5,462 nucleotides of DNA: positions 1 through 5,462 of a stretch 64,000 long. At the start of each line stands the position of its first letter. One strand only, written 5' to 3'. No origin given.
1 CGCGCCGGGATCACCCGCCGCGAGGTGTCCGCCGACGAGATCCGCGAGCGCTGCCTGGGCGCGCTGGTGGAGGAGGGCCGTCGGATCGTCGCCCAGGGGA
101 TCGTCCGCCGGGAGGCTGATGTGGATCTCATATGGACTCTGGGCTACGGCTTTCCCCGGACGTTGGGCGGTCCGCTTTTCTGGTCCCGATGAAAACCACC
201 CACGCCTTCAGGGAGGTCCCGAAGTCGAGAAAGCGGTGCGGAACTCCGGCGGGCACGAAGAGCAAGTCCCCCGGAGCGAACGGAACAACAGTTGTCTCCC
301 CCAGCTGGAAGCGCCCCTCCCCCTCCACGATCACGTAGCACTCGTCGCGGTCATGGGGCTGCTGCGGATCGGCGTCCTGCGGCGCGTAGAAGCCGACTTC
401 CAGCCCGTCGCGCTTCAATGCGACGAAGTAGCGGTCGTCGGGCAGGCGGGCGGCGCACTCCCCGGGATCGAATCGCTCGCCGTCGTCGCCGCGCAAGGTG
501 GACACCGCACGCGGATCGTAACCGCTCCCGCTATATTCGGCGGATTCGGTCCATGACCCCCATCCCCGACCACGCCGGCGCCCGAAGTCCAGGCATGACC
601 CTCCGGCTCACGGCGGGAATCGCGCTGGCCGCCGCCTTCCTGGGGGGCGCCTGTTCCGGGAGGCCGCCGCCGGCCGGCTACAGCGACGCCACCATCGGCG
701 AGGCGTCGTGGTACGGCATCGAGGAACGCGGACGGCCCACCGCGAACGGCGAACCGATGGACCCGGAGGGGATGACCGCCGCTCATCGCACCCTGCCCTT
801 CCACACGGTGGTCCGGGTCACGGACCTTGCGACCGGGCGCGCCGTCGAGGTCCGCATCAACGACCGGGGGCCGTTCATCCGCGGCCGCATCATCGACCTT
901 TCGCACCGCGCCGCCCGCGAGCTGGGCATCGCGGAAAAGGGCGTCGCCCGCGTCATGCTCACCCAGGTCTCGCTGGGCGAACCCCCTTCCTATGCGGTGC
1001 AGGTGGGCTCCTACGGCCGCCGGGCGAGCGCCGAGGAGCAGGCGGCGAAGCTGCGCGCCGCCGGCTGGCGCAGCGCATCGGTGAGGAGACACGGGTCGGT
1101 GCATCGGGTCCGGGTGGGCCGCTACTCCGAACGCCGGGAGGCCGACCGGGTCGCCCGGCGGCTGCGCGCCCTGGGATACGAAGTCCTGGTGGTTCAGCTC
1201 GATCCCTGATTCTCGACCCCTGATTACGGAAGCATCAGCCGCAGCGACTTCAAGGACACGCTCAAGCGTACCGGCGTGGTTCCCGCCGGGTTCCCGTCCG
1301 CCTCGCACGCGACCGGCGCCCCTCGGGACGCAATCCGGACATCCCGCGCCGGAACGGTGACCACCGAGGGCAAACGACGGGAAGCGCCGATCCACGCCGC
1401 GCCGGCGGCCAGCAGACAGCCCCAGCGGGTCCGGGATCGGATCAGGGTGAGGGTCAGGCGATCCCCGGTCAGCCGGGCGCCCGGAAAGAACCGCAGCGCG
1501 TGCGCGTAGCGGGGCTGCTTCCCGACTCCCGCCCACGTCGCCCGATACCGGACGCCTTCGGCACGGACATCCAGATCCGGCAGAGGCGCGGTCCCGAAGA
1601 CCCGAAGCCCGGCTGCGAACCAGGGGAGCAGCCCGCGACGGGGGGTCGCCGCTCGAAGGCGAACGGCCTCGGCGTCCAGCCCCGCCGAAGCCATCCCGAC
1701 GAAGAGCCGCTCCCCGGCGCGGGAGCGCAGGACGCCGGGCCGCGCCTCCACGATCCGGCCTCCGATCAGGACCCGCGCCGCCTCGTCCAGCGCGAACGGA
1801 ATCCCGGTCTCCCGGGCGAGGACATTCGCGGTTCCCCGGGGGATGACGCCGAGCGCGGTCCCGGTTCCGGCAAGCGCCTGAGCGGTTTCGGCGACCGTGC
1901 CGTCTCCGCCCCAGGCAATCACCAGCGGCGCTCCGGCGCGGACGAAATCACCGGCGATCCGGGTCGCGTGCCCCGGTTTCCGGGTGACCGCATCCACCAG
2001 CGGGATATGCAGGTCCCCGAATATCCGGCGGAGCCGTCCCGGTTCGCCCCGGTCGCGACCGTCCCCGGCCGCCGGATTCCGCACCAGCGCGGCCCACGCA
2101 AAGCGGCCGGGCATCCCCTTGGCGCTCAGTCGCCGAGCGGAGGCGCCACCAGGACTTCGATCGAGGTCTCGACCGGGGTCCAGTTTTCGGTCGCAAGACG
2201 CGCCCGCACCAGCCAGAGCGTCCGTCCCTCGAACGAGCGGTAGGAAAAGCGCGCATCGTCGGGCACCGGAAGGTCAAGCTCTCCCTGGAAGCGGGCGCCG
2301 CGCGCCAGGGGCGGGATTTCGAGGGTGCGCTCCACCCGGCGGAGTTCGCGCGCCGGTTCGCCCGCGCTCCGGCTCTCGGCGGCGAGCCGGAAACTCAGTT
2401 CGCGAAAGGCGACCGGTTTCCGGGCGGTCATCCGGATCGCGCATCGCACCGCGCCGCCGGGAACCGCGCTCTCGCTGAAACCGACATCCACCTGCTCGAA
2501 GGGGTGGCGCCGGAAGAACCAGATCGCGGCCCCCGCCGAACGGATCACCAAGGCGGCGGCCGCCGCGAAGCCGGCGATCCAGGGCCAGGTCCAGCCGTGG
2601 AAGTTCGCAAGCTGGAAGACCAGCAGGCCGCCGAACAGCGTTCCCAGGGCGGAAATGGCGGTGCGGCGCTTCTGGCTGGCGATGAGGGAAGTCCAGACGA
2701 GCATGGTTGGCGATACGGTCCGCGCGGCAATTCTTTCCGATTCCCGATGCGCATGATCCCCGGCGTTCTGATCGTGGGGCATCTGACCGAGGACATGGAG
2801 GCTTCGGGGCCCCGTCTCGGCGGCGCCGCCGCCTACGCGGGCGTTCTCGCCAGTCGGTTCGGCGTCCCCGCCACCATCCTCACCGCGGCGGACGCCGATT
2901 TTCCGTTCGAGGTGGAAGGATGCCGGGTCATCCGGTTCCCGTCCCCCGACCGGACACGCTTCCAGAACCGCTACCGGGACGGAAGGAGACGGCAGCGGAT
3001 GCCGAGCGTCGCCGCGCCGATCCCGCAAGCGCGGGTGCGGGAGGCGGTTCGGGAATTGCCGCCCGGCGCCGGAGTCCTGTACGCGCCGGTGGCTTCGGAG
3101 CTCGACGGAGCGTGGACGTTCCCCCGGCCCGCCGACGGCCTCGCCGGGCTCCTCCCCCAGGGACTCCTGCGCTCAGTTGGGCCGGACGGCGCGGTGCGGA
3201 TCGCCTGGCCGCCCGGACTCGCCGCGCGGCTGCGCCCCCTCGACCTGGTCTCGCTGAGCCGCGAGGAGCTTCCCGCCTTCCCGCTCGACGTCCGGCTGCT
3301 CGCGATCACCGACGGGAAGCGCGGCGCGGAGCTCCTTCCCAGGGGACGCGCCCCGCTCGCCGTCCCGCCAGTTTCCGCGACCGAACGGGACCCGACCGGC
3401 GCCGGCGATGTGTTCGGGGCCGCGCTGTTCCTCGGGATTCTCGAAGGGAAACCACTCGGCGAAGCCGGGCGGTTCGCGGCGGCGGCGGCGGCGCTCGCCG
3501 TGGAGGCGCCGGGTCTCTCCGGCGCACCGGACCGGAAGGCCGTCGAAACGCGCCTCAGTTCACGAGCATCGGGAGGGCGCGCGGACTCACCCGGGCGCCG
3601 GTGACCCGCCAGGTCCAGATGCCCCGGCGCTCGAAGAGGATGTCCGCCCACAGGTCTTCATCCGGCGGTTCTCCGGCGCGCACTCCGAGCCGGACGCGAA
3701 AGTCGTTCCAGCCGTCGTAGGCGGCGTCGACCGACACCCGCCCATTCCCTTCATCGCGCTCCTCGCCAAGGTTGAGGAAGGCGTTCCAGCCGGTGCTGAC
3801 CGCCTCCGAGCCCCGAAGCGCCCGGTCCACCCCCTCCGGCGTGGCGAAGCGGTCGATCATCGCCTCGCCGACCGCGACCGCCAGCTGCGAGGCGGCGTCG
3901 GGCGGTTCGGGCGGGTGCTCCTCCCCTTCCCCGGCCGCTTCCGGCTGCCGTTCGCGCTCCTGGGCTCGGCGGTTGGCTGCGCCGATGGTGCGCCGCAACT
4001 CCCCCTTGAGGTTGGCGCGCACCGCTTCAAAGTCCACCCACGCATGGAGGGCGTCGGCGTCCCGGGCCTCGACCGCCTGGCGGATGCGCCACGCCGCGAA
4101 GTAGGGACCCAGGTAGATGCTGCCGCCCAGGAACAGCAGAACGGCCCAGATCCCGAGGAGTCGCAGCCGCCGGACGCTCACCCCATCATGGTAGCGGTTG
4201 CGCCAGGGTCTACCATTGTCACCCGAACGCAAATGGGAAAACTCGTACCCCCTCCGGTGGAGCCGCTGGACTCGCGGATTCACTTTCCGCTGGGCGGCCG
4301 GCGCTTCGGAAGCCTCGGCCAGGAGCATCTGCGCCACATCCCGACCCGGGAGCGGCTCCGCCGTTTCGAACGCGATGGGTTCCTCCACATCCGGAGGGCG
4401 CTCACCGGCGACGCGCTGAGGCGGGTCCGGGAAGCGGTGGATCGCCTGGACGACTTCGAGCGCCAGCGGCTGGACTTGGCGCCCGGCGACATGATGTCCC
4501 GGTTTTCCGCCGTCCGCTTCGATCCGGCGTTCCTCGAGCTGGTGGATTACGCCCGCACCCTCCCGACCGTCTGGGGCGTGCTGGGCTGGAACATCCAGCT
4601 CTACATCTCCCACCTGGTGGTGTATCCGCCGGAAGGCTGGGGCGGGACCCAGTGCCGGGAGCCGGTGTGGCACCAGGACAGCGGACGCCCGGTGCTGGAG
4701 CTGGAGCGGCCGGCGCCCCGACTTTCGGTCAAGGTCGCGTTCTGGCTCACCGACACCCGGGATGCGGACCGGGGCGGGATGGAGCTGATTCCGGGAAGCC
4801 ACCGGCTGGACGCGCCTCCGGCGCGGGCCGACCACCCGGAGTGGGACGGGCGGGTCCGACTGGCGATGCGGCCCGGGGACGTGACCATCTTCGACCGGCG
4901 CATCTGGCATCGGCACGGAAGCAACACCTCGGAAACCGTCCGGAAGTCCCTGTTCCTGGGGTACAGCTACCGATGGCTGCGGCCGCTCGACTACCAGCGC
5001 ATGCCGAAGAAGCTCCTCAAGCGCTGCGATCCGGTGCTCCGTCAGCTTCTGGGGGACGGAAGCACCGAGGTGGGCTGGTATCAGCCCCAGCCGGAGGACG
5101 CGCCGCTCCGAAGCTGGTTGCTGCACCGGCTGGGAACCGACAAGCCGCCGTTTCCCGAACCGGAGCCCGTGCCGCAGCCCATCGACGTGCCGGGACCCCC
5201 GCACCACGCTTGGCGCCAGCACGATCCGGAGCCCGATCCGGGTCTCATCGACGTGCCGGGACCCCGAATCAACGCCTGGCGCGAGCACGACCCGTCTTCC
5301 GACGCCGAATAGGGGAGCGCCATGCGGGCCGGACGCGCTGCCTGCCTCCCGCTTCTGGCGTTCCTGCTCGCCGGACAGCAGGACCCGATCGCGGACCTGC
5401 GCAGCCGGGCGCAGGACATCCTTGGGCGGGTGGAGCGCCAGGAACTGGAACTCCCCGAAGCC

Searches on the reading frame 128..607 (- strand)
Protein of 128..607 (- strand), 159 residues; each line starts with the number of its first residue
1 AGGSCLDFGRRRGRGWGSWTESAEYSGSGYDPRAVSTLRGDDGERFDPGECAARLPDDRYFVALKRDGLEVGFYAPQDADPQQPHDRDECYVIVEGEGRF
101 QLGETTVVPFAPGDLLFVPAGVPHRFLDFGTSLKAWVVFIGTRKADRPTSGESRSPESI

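Call 50: search_protein_families(library=pfam, proteins=[window:128-607:-], max_evalue=0.00001)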
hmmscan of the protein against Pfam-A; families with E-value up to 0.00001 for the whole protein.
window:128-607:- (159 aa): 2 families
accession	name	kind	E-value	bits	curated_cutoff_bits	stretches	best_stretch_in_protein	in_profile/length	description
PF07883.17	Cupin_2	-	3.8e-11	43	27.2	1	74-126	5-56/70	Cupin domain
PF03079.20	ARD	-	8.8e-06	26.5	27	0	84-126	89-135/157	ARD/ARD' family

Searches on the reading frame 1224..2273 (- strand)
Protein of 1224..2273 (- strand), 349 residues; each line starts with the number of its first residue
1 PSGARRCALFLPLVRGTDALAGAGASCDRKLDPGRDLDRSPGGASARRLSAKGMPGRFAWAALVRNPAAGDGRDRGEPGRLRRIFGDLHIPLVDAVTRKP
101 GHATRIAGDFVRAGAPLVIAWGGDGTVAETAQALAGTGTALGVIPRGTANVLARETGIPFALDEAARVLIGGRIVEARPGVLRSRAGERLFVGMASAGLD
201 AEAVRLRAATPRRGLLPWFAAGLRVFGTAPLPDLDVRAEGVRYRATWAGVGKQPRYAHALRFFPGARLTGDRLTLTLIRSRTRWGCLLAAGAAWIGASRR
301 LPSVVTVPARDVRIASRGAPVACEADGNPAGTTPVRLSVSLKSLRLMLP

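Call 50: search_protein_families(library=pfam, proteins=[window:1224-2273:-], max_evalue=0.00001)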
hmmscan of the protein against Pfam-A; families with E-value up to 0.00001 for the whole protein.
window:1224-2273:- (349 aa): 2 families
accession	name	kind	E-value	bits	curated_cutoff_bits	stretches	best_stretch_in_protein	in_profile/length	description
PF00781.29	DAGK_cat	-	3.8e-21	75.4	23.6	1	62-177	3-120/125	Diacylglycerol kinase catalytic domain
PF19279.4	YegS_C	-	2e-09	37.8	27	1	194-347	2-157/158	YegS C-terminal NAD kinase beta sandwich-like domain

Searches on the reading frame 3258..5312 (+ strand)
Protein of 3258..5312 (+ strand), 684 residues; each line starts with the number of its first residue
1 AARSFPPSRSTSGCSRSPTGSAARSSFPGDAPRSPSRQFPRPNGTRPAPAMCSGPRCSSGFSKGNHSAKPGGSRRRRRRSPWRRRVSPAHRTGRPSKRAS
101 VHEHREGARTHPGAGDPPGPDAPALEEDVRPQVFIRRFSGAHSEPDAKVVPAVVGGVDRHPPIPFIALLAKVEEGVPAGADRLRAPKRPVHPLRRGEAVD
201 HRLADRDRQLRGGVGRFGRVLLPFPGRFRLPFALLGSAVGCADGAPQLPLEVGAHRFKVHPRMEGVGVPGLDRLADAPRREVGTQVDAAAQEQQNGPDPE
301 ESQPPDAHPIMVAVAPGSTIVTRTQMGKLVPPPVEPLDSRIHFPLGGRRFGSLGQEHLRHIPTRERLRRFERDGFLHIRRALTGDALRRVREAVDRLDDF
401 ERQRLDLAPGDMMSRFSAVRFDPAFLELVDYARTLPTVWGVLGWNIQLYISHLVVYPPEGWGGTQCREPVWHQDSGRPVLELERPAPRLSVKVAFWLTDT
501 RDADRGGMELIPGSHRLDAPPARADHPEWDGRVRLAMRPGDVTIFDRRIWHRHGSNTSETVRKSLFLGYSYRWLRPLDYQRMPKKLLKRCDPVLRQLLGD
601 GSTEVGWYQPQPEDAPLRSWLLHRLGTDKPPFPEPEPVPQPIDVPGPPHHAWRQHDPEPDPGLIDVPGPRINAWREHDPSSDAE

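Call 8: search_protein_families(library=pfam, proteins=[window:3258-5312:+], max_evalue=0.001)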
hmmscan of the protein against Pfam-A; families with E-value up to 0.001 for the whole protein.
window:3258-5312:+ (684 aa): 1 family
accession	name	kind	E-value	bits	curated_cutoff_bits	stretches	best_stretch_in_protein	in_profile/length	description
PF05721.19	PhyH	-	1.4e-18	68.4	22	1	370-563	1-212/213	Phytanoyl-CoA dioxygenase (PhyH)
